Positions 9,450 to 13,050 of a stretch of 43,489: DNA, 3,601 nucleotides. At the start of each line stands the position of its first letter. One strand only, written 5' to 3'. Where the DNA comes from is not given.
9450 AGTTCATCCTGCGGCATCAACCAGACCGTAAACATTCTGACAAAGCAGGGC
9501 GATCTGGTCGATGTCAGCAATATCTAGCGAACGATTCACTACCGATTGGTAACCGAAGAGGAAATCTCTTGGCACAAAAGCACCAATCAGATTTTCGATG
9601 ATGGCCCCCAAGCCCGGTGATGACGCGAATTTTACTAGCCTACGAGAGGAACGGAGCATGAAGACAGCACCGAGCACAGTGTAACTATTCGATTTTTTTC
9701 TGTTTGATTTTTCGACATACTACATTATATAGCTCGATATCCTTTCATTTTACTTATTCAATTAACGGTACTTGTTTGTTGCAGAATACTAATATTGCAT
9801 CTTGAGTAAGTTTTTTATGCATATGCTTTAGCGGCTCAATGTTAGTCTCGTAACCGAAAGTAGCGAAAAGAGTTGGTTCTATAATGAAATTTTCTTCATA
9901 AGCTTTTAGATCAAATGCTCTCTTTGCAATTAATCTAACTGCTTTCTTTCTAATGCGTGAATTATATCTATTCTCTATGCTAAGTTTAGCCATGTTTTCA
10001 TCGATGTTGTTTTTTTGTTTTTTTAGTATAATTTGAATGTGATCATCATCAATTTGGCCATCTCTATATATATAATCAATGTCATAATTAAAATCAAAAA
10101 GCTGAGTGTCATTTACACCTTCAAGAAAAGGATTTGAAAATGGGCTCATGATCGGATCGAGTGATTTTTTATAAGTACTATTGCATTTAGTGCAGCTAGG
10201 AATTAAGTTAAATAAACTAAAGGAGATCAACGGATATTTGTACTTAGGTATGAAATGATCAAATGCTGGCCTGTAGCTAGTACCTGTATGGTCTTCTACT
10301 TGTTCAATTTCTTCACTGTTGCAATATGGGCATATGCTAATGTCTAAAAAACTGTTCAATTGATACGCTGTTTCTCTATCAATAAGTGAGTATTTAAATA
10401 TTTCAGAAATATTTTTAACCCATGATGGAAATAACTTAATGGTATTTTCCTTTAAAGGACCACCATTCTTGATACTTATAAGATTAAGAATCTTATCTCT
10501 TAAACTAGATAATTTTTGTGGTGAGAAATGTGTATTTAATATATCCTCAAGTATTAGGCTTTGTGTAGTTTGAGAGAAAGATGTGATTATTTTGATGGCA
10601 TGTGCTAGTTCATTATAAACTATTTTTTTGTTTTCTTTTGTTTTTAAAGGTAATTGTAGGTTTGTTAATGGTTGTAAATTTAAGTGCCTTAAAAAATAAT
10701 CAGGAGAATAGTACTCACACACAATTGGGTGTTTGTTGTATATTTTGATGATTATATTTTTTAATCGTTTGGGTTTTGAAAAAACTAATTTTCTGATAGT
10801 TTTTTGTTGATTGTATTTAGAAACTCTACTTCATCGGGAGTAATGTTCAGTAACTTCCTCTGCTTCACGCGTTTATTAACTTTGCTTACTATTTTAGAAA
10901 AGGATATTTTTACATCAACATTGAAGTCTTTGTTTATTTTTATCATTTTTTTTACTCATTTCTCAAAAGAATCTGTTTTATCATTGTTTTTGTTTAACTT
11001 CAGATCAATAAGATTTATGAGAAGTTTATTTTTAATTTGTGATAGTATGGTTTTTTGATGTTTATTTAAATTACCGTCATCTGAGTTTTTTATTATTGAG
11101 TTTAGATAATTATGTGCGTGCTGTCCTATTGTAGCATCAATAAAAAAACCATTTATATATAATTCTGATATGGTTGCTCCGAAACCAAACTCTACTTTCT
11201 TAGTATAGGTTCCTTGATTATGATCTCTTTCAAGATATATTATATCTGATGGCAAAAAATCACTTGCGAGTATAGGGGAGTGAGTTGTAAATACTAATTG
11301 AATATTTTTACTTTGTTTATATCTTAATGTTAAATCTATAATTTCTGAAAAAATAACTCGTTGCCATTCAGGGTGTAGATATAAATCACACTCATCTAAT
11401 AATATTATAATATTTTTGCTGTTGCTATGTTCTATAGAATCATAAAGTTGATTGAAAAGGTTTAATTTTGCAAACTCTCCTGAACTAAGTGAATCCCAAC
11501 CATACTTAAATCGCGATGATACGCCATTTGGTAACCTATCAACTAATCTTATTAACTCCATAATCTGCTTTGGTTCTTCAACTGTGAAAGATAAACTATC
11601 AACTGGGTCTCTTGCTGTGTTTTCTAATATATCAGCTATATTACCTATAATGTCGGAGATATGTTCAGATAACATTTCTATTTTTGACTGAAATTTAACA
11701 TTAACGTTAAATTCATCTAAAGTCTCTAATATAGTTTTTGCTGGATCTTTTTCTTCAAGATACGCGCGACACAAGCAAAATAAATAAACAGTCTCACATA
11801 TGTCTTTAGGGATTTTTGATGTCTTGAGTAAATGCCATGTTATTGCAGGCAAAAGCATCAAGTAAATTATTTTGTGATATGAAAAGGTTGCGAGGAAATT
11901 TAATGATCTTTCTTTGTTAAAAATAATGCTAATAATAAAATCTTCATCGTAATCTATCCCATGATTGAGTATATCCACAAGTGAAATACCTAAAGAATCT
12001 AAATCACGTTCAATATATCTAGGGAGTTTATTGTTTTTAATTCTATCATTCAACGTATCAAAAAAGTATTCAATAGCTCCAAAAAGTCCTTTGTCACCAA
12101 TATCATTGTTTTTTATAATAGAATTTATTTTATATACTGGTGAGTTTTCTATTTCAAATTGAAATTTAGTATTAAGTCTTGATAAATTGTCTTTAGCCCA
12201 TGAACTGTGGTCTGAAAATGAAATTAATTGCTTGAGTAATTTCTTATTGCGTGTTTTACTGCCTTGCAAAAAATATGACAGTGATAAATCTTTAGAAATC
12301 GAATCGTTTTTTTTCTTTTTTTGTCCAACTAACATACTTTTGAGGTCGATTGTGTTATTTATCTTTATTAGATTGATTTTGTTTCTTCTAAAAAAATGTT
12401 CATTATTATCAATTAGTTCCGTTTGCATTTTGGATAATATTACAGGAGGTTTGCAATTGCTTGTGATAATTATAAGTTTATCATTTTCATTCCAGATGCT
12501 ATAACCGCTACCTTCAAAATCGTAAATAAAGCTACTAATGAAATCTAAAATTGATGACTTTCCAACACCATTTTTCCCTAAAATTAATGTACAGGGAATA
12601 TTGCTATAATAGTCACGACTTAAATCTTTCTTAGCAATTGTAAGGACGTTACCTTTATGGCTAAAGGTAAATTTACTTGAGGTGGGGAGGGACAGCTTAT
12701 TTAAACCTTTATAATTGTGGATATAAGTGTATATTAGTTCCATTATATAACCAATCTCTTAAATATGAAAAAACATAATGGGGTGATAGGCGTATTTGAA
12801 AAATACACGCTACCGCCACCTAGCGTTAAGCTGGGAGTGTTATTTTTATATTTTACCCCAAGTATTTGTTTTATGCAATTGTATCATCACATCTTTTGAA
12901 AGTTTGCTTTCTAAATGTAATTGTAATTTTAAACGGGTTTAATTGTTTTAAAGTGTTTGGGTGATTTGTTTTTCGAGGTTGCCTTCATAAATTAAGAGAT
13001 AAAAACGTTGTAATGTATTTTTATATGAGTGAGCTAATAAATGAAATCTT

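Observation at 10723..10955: Unannotated 53-aa ORF between the ATPase and the HNH gene, and an HNH gene with no ATG start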

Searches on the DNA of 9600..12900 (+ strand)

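Call 6: search_dna_similar(query=window:9600-12900:+, collection=ecoli_genomes, mode=near, max_rows=30)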
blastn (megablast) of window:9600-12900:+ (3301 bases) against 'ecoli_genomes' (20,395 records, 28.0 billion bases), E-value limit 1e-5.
Records with a match: 6; places in all: 6; records where one place covers at least 80% of the query: 6.
Genomes with a match: 6 of 5426; with a place that covers at least 80% of the query: 6. Places per genome that has any: lowest 1, median 1, highest 1. On chromosomes: 6 places; on plasmids: 0.
Best place of each record, by identity: >=99% 6.
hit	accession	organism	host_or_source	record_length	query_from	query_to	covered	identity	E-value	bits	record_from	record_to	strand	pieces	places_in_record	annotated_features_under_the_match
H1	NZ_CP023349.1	Escherichia coli strain ETEC-2264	Homo sapiens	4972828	1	3301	100%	100.0%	0e+0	6096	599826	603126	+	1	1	AAA family ATPase | hypothetical protein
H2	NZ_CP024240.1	Escherichia coli O114:H49 strain 90-9280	missing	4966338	1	3301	100%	100.0%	0e+0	6091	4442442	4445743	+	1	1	AAA family ATPase | hypothetical protein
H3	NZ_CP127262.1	Escherichia coli strain TW10828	Homo sapiens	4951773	1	3301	100%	100.0%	0e+0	6091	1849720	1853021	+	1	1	AAA family ATPase | hypothetical protein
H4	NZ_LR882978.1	Escherichia coli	-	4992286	1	3301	100%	100.0%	0e+0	6091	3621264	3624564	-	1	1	AAA family ATPase | hypothetical protein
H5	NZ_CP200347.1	Escherichia coli strain EC38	aquaculture water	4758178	1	3301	100%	99.9%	0e+0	6074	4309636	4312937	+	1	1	AAA family ATPase | hypothetical protein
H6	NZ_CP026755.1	Escherichia coli strain AR_0077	missing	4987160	1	3301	100%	99.4%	0e+0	5986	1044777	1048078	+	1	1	AAA family ATPase | hypothetical protein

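Call 7: get_annotated_region(hit=H1, flank=1500)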
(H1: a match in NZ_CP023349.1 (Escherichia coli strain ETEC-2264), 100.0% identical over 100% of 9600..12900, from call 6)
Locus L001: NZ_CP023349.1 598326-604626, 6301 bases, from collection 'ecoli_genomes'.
description: Escherichia coli strain ETEC-2264 chromosome, complete genome
organism: Escherichia coli strain ETEC-2264 (NCBI taxid 562)
replicon: chromosome; assembly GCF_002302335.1
host: Homo sapiens; source: Diarrheal stool; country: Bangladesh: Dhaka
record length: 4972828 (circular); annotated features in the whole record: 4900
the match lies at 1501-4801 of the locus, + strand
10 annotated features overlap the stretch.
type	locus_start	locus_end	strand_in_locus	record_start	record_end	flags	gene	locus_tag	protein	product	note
CDS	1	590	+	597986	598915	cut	-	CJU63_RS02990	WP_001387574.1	replication protein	-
CDS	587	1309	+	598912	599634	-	-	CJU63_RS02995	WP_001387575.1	replication protein P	-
CDS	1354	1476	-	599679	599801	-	-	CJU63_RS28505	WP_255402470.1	hypothetical protein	-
CDS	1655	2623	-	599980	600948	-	-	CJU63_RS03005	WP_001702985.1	hypothetical protein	-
CDS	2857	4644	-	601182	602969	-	-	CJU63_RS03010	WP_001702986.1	AAA family ATPase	-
CDS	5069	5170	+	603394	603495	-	-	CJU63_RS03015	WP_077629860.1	hypothetical protein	-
CDS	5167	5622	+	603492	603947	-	ybcN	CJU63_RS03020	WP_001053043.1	DNA base-flipping protein YbcN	-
CDS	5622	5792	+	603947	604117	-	ninE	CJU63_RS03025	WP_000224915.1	protein NinE from lambdoid prophage DLP12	-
CDS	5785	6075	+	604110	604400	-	ybcO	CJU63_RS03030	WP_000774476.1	DUF1364 domain-containing protein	-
CDS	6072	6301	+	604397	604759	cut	rusA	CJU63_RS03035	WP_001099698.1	crossover junction endodeoxyribonuclease RusA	-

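Call 8: get_annotated_region(hit=H2, flank=1500)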
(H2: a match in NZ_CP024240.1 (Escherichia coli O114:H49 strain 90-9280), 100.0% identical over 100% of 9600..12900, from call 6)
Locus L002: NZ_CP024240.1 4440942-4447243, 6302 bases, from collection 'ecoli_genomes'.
description: Escherichia coli O114:H49 strain 90-9280 chromosome, complete genome
organism: Escherichia coli O114:H49 strain 90-9280 (NCBI taxid 2048775)
replicon: chromosome; assembly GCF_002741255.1
host: missing; source: missing; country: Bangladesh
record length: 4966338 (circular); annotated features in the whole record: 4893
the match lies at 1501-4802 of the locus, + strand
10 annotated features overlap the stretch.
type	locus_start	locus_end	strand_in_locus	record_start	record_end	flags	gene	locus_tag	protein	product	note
CDS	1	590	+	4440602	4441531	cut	-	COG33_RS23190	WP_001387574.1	replication protein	-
CDS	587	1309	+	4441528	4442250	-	-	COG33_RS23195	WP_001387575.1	replication protein P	-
CDS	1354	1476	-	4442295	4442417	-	-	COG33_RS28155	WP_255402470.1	hypothetical protein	-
CDS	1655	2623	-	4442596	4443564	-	-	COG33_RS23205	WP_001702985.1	hypothetical protein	-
CDS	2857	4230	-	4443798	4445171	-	-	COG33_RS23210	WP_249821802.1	AAA family ATPase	-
CDS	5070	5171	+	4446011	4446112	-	-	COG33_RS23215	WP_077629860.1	hypothetical protein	-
CDS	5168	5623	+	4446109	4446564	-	ybcN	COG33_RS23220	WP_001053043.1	DNA base-flipping protein YbcN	-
CDS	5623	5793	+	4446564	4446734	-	ninE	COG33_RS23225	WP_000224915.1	protein NinE from lambdoid prophage DLP12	-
CDS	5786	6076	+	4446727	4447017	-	ybcO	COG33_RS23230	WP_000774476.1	DUF1364 domain-containing protein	-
CDS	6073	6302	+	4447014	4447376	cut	rusA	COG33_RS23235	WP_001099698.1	crossover junction endodeoxyribonuclease RusA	-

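Call 9: get_annotated_region(hit=H6, flank=1500)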
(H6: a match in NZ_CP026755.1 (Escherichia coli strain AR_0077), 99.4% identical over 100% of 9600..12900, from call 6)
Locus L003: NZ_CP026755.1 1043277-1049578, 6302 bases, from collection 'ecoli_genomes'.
description: Escherichia coli strain AR_0077 chromosome, complete genome
organism: Escherichia coli strain AR_0077 (NCBI taxid 562)
replicon: chromosome; assembly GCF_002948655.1
host: missing; source: missing; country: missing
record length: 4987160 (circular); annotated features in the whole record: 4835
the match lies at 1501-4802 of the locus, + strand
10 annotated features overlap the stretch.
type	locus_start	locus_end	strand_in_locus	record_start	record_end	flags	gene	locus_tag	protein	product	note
CDS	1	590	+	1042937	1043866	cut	-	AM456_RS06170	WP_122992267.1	replication protein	-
CDS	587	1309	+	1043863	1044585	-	-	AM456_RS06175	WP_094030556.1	replication protein P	-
CDS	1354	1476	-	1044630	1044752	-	-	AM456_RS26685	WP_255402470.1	hypothetical protein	-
CDS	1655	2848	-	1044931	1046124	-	-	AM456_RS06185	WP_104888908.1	hypothetical protein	-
CDS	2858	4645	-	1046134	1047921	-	-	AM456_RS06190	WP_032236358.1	AAA family ATPase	-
CDS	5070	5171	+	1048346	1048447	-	-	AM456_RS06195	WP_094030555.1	hypothetical protein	-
CDS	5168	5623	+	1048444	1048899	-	-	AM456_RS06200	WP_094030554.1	YbcN family protein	-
CDS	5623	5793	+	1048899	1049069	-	-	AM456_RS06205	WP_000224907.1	NinE family protein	-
CDS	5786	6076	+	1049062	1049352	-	-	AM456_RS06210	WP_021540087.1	DUF1364 domain-containing protein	-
CDS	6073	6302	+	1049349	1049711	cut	rusA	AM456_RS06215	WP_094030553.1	crossover junction endodeoxyribonuclease RusA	-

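Call 15: get_annotated_region(hit=H3, flank=20000)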
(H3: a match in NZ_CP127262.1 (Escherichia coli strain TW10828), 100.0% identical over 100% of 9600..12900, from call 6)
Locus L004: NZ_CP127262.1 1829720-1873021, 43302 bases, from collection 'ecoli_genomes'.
description: Escherichia coli strain TW10828 chromosome, complete genome
organism: Escherichia coli strain TW10828 (NCBI taxid 562)
replicon: chromosome; assembly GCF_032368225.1
host: Homo sapiens; source: stool; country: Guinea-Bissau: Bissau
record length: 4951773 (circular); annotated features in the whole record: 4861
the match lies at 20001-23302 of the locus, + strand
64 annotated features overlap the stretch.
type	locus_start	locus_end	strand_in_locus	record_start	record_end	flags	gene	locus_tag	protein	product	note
CDS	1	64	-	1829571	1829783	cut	ybcJ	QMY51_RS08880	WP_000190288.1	ribosome-associated protein YbcJ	-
CDS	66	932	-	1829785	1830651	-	folD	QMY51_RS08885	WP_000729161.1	bifunctional methylenetetrahydrofolate dehydrogenase/methenyltetrahydrofolate cyclohydrolase FolD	-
CDS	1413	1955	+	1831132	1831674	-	fimA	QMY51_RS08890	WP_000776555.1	type 1 fimbrial major subunit FimA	-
CDS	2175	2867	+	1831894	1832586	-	fimC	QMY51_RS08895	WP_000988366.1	type 1 fimbria chaperone FimC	-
CDS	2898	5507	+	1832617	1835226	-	sfmD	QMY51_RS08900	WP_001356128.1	fimbrial biogenesis usher protein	-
CDS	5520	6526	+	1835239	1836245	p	fimH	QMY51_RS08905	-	type 1 fimbria D-mannose specific adhesin FimH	frameshifted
CDS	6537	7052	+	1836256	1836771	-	sfmF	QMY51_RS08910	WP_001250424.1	fimbria assembly protein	-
CDS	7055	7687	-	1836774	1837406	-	fimZ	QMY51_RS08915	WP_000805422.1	fimbria biosynthesis transcriptional regulator FimZ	-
tRNA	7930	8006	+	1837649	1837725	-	-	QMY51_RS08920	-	tRNA-Arg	-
CDS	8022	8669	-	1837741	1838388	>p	-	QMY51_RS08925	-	site-specific integrase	incomplete; partial in the middle of a contig; missing N-terminus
CDS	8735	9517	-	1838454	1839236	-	istB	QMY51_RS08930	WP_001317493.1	IS21-like element IS100kyp family helper ATPase IstB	-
CDS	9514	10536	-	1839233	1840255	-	istA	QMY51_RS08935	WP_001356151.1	IS21-like element IS100 family transposase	-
CDS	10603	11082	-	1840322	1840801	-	-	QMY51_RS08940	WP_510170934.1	hypothetical protein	-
CDS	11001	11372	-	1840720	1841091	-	-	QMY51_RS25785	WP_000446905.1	helix-turn-helix domain-containing protein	-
CDS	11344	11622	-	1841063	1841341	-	-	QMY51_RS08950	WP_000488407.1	DUF4222 domain-containing protein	-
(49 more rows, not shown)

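Call 16: get_annotated_region(hit=H5, flank=20000)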
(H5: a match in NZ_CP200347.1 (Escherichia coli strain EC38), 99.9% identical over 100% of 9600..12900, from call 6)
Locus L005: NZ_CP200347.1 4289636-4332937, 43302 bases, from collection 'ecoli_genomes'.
description: Escherichia coli strain EC38 chromosome, complete genome
organism: Escherichia coli strain EC38 (NCBI taxid 562)
replicon: chromosome; assembly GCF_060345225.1
host: -; source: aquaculture water; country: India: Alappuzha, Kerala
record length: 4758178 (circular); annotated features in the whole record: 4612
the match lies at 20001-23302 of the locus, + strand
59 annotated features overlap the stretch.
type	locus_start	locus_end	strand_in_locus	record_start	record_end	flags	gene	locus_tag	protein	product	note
CDS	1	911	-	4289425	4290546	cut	roxA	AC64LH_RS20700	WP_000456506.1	[50S ribosomal protein L16]-arginine 3-hydroxylase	-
CDS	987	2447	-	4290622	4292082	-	phoQ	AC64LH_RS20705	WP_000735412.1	two-component system sensor histidine kinase PhoQ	-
CDS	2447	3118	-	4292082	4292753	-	phoP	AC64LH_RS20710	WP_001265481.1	two-component system response regulator PhoP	-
CDS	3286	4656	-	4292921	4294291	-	purB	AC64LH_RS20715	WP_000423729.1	adenylosuccinate lyase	-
CDS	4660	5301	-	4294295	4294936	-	hflD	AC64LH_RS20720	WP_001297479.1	high frequency lysogenization protein HflD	-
CDS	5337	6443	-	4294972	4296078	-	mnmA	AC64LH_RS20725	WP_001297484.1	tRNA 2-thiouridine(34) synthase MnmA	-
CDS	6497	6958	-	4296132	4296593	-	nudJ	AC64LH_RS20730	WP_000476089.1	phosphatase NudJ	-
CDS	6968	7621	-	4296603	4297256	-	rluE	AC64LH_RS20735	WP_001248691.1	23S rRNA pseudouridine(2457) synthase RluE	-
CDS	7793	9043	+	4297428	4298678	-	icd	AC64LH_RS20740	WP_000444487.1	NADP-dependent isocitrate dehydrogenase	-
CDS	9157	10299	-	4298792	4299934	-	-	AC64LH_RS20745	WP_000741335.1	site-specific integrase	-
CDS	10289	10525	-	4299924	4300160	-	-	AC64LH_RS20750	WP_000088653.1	excisionase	-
CDS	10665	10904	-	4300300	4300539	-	-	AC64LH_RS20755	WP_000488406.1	DUF4222 domain-containing protein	-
CDS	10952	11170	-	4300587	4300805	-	-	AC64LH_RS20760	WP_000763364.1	TraR/DksA family transcriptional regulator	-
CDS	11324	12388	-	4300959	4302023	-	-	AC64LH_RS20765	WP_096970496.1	DGQHR domain-containing protein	-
CDS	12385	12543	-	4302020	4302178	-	-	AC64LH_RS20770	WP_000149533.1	DUF1317 family protein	-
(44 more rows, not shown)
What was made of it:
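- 10956..12743 (-): Intact 595-aa ABC/SMC-type ATPase (PDC-M62A; distantly PtuA-like), first gene of the two-gene cassette. Same length as the ATPase in the intact loci (calls 9, 16).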

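Call 46: get_annotated_region(hit=H4, flank=20000)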
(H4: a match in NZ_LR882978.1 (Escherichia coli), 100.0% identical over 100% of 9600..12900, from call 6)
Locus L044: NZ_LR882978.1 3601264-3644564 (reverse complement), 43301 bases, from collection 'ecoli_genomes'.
description: Escherichia coli isolate L3_CS7_E2980 chromosome 1, complete sequence
organism: Escherichia coli (NCBI taxid 562)
replicon: chromosome; assembly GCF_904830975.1
host: -; source: -; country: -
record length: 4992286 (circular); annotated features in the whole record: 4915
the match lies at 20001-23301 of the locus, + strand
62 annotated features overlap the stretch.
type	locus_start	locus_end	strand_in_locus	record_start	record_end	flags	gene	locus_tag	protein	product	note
CDS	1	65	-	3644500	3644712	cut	ybcJ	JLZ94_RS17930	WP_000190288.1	ribosome-associated protein YbcJ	-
CDS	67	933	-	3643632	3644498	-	folD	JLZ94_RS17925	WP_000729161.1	bifunctional methylenetetrahydrofolate dehydrogenase/methenyltetrahydrofolate cyclohydrolase FolD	-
CDS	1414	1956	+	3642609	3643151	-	fimA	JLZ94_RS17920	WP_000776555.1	type 1 fimbrial major subunit FimA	-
CDS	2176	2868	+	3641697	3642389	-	fimC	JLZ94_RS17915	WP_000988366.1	type 1 fimbria chaperone FimC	-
CDS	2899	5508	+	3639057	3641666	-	sfmD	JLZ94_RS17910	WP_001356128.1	fimbrial biogenesis usher protein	-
CDS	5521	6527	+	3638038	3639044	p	fimH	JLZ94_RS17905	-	type 1 fimbria D-mannose specific adhesin FimH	frameshifted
CDS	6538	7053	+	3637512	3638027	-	sfmF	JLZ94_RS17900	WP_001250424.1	fimbria assembly protein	-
CDS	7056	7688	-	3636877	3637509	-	fimZ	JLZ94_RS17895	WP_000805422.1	fimbria biosynthesis transcriptional regulator FimZ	-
tRNA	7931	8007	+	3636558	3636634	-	-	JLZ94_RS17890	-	tRNA-Arg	-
CDS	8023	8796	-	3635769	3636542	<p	-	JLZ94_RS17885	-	integrase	incomplete; partial in the middle of a contig; missing N-terminus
CDS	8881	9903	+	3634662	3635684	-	istA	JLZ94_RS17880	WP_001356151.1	IS21-like element IS100 family transposase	-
CDS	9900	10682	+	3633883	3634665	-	istB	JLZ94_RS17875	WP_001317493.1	IS21-like element IS100kyp family helper ATPase IstB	-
CDS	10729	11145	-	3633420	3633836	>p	-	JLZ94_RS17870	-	integrase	incomplete; partial in the middle of a contig; missing C-terminus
CDS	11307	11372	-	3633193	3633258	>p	-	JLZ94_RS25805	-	helix-turn-helix domain-containing protein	incomplete; partial in the middle of a contig; missing C-terminus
CDS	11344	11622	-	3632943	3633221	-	-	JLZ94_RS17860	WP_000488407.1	DUF4222 domain-containing protein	-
CDS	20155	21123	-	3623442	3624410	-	-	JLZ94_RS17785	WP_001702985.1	hypothetical protein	-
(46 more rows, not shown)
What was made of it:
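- Closest known: Homopolymer-frameshift pseudogenes in decaying prophages. Same: A single-base loss in a short A tract inside an AT-rich accessory gene of a defective prophage (integrase interrupted by IS100, call 46).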
